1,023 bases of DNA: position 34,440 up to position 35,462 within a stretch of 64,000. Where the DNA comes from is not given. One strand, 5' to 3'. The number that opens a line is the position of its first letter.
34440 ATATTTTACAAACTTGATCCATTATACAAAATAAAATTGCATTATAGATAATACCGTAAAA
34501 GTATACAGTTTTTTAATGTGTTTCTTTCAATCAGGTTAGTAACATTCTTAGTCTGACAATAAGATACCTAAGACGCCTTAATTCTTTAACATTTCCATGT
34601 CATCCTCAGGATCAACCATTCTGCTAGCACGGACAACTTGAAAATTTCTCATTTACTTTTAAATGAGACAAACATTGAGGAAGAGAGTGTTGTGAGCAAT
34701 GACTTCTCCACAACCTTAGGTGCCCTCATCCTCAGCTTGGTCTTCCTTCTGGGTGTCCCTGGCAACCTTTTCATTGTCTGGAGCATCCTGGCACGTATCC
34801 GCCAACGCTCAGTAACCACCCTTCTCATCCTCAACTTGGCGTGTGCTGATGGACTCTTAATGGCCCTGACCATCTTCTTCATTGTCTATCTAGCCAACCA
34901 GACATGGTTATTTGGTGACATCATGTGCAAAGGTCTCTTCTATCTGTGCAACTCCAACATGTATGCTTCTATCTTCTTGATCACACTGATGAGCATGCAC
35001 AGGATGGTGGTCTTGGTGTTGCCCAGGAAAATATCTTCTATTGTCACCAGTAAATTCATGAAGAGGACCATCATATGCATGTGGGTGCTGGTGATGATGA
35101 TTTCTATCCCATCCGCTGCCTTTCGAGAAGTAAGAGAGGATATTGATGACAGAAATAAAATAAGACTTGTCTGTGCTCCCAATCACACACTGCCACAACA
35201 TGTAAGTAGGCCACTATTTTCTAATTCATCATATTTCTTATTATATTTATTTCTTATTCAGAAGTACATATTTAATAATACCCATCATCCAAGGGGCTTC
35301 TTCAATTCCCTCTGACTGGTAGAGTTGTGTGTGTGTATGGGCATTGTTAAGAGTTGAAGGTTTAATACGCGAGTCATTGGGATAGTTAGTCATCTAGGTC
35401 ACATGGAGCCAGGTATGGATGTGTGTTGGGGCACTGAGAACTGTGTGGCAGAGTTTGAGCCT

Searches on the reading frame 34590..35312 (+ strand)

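Call 57: search_protein_families(library=pfam, proteins=[window:34590-35312:+], max_evalue=0.001)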
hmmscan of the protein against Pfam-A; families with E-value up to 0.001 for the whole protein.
window:34590-35312:+ (241 aa): 1 family
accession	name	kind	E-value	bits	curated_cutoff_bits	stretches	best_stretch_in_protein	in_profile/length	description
PF00001.26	7tm_1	-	1.3e-25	90.8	30.5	1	58-223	1-169/260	7 transmembrane receptor (rhodopsin family)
